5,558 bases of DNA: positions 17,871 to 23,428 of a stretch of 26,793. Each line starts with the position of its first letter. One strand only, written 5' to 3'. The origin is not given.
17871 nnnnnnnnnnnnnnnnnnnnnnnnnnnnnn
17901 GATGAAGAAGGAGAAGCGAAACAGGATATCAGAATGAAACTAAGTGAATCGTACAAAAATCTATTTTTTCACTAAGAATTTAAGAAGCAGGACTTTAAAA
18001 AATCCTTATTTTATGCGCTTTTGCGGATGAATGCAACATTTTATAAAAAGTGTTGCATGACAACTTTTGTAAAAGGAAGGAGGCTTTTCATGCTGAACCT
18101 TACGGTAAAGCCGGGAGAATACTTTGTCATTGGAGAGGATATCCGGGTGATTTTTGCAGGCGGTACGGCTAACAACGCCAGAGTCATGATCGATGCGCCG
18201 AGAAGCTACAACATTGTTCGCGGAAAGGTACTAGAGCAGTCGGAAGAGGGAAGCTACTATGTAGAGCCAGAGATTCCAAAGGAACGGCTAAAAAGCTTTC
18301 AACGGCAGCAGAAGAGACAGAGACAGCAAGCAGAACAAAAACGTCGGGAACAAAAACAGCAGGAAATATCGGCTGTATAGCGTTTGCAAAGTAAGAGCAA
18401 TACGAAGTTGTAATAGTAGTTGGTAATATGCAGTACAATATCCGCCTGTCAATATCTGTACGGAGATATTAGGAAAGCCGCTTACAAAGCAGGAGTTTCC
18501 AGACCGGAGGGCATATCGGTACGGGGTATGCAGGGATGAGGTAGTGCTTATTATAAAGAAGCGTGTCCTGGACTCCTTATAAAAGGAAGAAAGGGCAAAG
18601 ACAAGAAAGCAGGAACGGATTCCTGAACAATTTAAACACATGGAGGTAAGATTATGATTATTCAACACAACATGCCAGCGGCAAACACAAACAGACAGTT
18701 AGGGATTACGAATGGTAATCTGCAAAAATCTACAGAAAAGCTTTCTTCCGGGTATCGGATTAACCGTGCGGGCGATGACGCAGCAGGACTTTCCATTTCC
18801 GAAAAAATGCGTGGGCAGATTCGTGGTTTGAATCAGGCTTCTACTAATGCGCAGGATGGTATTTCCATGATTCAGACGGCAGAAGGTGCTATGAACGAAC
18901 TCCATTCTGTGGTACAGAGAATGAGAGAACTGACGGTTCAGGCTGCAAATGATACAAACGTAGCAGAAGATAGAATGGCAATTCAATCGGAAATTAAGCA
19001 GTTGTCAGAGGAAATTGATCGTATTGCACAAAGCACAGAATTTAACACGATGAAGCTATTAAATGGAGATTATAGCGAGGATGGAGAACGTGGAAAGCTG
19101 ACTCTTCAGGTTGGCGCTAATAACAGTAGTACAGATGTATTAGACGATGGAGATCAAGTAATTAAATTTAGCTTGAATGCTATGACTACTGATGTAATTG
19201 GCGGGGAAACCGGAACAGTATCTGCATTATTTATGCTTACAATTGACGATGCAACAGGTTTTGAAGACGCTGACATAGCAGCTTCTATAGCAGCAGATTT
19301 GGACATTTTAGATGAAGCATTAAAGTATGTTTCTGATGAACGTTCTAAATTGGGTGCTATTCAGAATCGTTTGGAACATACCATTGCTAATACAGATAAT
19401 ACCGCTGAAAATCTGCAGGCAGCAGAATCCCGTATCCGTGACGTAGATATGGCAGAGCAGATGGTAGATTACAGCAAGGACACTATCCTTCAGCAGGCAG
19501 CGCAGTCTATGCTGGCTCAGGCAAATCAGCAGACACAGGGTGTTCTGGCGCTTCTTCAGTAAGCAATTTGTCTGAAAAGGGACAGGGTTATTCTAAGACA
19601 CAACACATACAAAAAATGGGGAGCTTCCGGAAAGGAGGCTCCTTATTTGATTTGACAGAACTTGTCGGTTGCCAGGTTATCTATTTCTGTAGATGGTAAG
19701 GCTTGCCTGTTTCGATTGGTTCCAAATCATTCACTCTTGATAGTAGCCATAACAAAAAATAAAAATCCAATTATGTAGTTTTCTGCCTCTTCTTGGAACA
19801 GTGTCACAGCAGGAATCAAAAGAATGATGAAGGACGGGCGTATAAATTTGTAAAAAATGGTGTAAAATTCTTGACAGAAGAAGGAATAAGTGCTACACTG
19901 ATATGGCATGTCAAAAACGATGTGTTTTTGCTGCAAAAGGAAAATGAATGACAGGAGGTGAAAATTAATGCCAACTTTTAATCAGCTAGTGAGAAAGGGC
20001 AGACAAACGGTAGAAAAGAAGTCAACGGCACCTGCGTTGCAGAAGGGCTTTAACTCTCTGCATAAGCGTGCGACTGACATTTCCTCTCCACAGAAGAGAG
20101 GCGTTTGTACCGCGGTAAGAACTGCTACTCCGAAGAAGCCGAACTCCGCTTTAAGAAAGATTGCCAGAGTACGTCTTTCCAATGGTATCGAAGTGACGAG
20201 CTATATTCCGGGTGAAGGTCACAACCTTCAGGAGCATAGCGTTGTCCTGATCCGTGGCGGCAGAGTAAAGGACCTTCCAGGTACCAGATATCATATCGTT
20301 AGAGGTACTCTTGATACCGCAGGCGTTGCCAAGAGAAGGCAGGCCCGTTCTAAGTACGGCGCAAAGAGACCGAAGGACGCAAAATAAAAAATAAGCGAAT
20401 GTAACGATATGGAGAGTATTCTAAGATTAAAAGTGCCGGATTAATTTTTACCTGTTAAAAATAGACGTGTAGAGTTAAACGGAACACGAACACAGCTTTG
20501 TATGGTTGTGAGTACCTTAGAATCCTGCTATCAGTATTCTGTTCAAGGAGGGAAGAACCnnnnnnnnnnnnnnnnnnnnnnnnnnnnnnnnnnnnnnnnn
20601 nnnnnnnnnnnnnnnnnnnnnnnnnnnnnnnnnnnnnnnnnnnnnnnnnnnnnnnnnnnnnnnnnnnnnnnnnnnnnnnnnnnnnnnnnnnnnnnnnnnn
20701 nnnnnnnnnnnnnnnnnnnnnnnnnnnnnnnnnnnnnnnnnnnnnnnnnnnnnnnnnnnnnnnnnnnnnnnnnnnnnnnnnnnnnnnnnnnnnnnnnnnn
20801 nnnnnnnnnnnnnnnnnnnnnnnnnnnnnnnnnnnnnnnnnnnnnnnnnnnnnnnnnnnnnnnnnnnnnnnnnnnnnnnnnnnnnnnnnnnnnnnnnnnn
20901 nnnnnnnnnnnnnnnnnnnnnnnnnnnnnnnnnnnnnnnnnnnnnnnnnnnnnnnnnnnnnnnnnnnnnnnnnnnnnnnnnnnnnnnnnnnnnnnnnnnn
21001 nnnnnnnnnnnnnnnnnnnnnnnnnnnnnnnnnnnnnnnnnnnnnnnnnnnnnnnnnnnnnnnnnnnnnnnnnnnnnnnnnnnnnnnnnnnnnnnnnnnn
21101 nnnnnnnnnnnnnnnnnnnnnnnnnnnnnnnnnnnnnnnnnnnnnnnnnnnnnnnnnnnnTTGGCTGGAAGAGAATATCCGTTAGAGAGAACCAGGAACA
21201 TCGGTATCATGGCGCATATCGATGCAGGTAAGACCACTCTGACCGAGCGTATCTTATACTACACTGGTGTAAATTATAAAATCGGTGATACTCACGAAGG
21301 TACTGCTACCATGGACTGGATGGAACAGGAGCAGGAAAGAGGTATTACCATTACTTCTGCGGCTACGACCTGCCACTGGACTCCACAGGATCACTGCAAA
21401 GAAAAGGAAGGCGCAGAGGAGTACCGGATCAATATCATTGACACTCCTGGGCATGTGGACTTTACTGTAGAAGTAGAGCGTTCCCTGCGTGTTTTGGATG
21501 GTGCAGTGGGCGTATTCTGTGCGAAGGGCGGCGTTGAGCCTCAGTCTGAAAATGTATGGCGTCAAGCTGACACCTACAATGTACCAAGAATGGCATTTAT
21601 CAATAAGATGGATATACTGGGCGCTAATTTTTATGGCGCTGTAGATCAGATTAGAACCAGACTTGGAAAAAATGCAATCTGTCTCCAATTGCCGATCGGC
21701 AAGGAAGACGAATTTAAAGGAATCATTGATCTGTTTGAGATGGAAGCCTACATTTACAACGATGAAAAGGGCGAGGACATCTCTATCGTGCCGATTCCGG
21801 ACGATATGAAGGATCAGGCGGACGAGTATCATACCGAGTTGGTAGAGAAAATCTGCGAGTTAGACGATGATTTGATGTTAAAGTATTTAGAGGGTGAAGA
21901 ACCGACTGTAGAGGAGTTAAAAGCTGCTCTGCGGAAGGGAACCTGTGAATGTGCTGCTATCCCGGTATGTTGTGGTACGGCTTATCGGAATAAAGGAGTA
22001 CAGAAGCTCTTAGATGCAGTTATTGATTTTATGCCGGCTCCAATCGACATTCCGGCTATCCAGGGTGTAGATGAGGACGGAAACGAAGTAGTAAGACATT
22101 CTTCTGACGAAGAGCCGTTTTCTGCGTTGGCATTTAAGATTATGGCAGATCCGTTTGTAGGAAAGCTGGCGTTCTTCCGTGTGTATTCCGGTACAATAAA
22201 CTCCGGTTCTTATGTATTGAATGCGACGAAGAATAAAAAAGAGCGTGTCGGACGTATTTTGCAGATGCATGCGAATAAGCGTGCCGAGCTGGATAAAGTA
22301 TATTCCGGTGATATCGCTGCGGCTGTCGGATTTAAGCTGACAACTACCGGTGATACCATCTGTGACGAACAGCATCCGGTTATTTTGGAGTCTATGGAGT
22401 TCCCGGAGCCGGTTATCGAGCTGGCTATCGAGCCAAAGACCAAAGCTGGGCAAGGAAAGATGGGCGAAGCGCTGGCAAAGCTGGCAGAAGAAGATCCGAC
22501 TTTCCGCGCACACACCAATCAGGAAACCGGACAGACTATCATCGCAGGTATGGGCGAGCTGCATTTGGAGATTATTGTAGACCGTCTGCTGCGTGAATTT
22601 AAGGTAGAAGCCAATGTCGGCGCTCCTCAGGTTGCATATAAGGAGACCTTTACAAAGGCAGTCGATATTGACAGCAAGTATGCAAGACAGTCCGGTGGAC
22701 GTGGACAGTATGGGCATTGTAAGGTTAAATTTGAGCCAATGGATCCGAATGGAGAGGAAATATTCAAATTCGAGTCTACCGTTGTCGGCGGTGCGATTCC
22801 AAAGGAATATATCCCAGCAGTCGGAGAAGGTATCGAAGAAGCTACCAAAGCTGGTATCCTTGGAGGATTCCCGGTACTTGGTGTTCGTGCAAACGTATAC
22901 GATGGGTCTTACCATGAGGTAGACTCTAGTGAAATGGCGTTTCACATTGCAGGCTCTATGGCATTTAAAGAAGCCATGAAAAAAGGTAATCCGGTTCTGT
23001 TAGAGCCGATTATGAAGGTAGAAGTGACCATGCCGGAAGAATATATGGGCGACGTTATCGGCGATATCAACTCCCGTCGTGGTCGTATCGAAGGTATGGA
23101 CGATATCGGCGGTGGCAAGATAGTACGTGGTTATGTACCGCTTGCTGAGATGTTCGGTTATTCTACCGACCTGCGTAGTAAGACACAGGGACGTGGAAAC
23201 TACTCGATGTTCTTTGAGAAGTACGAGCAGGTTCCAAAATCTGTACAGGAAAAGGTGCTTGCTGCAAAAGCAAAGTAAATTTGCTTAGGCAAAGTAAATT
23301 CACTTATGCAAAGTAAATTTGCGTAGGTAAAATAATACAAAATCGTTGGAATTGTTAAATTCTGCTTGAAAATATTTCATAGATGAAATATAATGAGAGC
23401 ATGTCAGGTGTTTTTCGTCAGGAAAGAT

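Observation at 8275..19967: An 11.7-kb accessory gene block splits the normally contiguous rpoBC and str operons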

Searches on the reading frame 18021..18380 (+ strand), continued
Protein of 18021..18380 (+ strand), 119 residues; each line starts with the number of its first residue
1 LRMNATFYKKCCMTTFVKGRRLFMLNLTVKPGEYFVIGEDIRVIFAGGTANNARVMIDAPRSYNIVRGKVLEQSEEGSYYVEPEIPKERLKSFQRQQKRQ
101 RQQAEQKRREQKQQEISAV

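Call 57: find_related_loci(query=A1, collection=metagenome_contigs, flank=4000)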
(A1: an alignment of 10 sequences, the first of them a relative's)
Query A1 (192 aa) in metagenome_contigs; peptide patterns used: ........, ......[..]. (x = any residue, [..] = any of these).
600 stretches matched a pattern (row limit reached: there are more); 574 encode a relative of the query (tblastn E <= 1e-3); the best 80 are kept; 80 distinct loci.
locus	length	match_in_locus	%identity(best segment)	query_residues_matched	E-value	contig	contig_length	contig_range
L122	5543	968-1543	61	1-192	1e-76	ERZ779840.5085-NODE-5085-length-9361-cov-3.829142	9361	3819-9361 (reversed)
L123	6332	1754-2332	62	1-192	1e-76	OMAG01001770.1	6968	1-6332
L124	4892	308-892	59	1-192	5e-73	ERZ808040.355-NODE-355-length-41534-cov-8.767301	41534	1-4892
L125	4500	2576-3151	58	1-192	1e-72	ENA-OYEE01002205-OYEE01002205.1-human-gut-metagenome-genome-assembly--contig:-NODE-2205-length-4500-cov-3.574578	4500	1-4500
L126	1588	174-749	58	1-192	3e-76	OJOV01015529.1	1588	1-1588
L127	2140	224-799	58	1-192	1e-74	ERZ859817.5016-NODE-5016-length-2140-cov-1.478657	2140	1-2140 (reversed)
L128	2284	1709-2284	57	1-192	1e-72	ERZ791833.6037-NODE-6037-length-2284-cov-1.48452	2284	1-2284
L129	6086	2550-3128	58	1-192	6e-69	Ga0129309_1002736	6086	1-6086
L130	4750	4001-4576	56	1-192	3e-67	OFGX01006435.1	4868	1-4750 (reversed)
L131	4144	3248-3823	53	1-192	3e-66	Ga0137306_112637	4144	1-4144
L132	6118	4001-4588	56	1-192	9e-66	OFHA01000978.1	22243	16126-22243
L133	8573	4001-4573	54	1-192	4e-65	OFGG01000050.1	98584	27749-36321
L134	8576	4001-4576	53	1-192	3e-64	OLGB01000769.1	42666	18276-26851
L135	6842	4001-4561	58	1-187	3e-63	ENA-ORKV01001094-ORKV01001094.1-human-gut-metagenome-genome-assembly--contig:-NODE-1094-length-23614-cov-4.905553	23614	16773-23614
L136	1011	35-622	51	1-192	1e-67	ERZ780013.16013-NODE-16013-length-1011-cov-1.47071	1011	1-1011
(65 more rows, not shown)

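Call 66: search_protein_families(library=ncbifam, proteins=[L101:9373-9951:-, window:18090-18380:+, L107:4778-5653:-])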
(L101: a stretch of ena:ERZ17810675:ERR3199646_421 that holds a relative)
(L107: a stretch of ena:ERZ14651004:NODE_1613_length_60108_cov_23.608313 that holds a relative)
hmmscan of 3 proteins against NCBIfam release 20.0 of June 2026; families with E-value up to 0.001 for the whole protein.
L101:9373-9951:- (192 aa): 7 families
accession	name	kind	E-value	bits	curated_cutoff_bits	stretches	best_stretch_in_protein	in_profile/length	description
NF040815.2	recomb_XerA_Arch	equivalog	3e-14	53.2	220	1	21-182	106-258/263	site-specific tyrosine recombinase/integron integrase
NF001399.0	PRK00283.1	subfamily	2.9e-11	43.2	279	1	17-180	124-285/300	tyrosine recombinase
TIGR02225.1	recomb_XerD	equivalog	5e-10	39.2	329.6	1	18-179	115-275/290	site-specific tyrosine recombinase XerD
TIGR02224.1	recomb_XerC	equivalog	2.7e-09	36.8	335.15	1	22-185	122-284/295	tyrosine recombinase XerC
NF007371.0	PRK09871.1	subfamily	1.7e-08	34.2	222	1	27-176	26-172/198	tyrosine-type DNA invertase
NF007370.0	PRK09870.1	subfamily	1.2e-05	25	221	1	25-168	30-169/200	tyrosine-type DNA invertase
NF003462.0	PRK05084.1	equivalog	0.00095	18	267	0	21-184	189-350/360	tyrosine recombinase XerS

window:18090-18380:+ (96 aa): 2 families
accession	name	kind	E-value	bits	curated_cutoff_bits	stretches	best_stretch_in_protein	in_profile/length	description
NF002469.0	PRK01712.1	equivalog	5.4e-06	26.3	73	1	1-53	1-53/65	carbon storage regulator CsrA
TIGR00202.1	csrA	equivalog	0.0001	22.4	70.1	1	1-49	1-49/69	carbon storage regulator CsrA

L107:4778-5653:- (291 aa): 0 families

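Call 80: find_encoding_contigs(protein=P0006, flank=2000, max_places=10)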
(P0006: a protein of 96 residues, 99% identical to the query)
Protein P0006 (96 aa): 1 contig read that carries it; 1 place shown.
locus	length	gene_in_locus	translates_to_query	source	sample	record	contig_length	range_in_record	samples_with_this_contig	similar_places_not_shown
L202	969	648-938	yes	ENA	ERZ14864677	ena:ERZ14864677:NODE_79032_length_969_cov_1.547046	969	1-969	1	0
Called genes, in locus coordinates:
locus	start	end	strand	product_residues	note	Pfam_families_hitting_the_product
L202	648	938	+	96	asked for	PF02599:CsrA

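Call 81: find_encoding_contigs(protein=P0027, flank=2000, max_places=10)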
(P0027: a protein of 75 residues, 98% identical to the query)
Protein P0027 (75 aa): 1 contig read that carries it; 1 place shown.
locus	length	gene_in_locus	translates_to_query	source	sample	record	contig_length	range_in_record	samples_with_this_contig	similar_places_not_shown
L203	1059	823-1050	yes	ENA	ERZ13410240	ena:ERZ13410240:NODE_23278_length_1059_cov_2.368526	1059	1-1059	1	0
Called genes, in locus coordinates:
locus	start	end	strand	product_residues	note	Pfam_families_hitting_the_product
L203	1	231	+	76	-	?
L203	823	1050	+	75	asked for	PF02599:CsrA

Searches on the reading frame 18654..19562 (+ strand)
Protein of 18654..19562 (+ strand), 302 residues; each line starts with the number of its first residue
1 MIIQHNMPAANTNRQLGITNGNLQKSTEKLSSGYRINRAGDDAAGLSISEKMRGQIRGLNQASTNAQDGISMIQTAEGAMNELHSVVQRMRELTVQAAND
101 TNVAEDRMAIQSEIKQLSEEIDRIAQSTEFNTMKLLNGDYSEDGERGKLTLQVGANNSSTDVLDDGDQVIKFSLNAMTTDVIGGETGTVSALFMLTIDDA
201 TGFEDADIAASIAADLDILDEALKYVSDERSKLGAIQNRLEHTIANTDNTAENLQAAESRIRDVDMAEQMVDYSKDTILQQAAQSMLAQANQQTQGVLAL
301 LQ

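Call 5: search_protein_families(library=pfam, proteins=[window:18654-19562:+])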
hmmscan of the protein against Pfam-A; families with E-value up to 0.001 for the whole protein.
window:18654-19562:+ (302 aa): 2 families
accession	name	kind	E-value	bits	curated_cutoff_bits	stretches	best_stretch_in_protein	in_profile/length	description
PF00669.25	Flagellin_N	-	1.9e-48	164.5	26.6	1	3-139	1-137/139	Bacterial flagellin N-terminal helical region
PF00700.27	Flagellin_C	-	1e-26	93.5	23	1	216-301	1-86/86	Bacterial flagellin C-terminal helical region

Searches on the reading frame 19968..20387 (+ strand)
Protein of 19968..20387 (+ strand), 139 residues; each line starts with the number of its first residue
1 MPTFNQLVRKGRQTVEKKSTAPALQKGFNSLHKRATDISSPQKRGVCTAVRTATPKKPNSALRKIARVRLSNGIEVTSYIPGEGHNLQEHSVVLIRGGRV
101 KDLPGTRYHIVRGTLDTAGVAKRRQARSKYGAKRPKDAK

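Call 7: search_protein_families(library=pfam, proteins=[window:19968-20387:+], max_evalue=0.01)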
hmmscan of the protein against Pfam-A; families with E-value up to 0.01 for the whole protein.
window:19968-20387:+ (139 aa): 1 family
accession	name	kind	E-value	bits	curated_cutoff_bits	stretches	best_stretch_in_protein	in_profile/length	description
PF00164.32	Ribosom_S12_S23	-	2.8e-37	127.3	22.3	1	39-136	10-109/110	Ribosomal protein S12/S23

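Call 15: find_encoding_contigs(protein=window:19968-20387:+, flank=10000, max_places=10)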
Protein window:19968-20387:+ (139 aa): 23 contigs read that carry it; 10 places shown.
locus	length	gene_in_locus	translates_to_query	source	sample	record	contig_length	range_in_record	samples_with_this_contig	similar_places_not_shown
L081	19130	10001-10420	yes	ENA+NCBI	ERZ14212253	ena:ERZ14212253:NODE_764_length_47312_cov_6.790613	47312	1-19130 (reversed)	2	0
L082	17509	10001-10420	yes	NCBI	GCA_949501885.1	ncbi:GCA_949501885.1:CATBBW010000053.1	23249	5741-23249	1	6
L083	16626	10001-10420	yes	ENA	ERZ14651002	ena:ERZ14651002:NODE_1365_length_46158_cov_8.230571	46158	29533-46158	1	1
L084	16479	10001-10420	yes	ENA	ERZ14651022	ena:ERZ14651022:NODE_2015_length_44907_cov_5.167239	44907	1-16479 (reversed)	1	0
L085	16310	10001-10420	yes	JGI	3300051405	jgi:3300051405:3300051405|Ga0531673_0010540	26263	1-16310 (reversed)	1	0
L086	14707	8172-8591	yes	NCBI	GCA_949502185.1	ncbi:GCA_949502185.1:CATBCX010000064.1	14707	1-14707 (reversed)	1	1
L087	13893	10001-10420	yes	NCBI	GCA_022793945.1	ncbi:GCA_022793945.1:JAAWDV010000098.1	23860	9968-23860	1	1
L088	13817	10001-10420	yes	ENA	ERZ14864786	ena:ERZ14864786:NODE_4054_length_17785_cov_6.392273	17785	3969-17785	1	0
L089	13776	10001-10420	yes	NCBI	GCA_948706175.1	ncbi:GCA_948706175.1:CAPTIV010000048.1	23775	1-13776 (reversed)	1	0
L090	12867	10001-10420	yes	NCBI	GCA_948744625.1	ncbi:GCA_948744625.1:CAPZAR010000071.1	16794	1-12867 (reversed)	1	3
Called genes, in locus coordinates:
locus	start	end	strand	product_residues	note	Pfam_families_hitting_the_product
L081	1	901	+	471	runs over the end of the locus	PF10112:Halogen_Hydrol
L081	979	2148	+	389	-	PF05816:TelA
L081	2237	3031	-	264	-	PF01520:Amidase_3, PF05036:SPOR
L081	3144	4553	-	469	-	PF01145:Band_7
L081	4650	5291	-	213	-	-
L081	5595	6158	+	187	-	PF13560:HTH_31 (weak), PF01381:HTH_3, PF12844:HTH_19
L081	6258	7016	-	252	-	PF05704:Caps_synth (faint), PF04488:Gly_transf_sug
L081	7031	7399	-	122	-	-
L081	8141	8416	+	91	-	PF02599:CsrA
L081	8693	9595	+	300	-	PF00669:Flagellin_N, PF00700:Flagellin_C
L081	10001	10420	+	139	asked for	PF00164:Ribosom_S12_S23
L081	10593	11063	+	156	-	PF00177:Ribosomal_S7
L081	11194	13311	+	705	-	PF00009:GTP_EFTU, PF22042:EF-G_D2, PF03144:GTP_EFTU_D2, PF14492:EFG_III, PF16658:RF3_C (faint), PF03764:EFG_IV, PF00679:EFG_C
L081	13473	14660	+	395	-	PF00009:GTP_EFTU, PF03144:GTP_EFTU_D2, PF03143:GTP_EFTU_D3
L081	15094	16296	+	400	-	PF07669:Eco57I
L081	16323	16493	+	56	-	PF17728:BsuBI_PstI_RE_N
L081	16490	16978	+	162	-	PF06616:BsuBI_PstI_RE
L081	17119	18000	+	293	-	PF01261:AP_endonuc_2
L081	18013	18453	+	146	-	PF19906:CGDB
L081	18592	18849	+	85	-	PF04297:UPF0122 (weak)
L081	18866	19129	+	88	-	?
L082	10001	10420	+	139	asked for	PF00164:Ribosom_S12_S23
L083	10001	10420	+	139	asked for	PF00164:Ribosom_S12_S23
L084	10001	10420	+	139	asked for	PF00164:Ribosom_S12_S23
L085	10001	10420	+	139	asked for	PF00164:Ribosom_S12_S23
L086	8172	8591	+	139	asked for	PF00164:Ribosom_S12_S23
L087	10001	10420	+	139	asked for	PF00164:Ribosom_S12_S23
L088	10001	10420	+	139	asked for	PF00164:Ribosom_S12_S23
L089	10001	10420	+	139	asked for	PF00164:Ribosom_S12_S23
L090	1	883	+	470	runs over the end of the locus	PF10112:Halogen_Hydrol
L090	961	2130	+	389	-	PF05816:TelA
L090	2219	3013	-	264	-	PF01520:Amidase_3, PF05036:SPOR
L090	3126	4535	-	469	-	PF01145:Band_7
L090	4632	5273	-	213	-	-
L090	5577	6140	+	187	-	PF13560:HTH_31 (weak), PF01381:HTH_3, PF12844:HTH_19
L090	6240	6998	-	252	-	PF05704:Caps_synth (faint), PF04488:Gly_transf_sug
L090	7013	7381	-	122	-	-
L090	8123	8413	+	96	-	PF02599:CsrA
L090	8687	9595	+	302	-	PF00669:Flagellin_N, PF00700:Flagellin_C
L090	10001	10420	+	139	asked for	PF00164:Ribosom_S12_S23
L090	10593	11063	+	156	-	PF00177:Ribosomal_S7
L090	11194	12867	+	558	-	?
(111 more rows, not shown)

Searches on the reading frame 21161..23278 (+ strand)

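Call 7: search_protein_families(library=pfam, proteins=[window:21161-23278:+], max_evalue=0.01)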
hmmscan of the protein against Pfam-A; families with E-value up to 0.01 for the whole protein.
window:21161-23278:+ (705 aa): 7 families
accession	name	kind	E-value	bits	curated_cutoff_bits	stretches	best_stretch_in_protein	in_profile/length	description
PF00009.33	GTP_EFTU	-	6.8e-62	208.8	26.5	1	10-292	2-187/188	Elongation factor Tu GTP binding domain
PF03764.24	EFG_IV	-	1.2e-43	148.1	24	1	489-609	1-120/121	Elongation factor G, domain IV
PF14492.12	EFG_III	-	3.9e-33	113.8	27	1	414-487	1-74/75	Elongation Factor G, domain III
PF00679.30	EFG_C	-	9.6e-32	109.3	27.9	1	612-698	1-88/89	Elongation factor G C-terminus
PF22042.2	EF-G_D2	-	3.9e-19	69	27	1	319-402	1-83/84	Elongation factor G domain 2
PF03144.31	GTP_EFTU_D2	-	3.3e-16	59.9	30.3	1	334-401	1-73/73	Elongation factor Tu domain 2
PF16658.11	RF3_C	-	3.5e-05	24.1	40.1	1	429-495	21-87/132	Class II release factor RF3, C-terminal domain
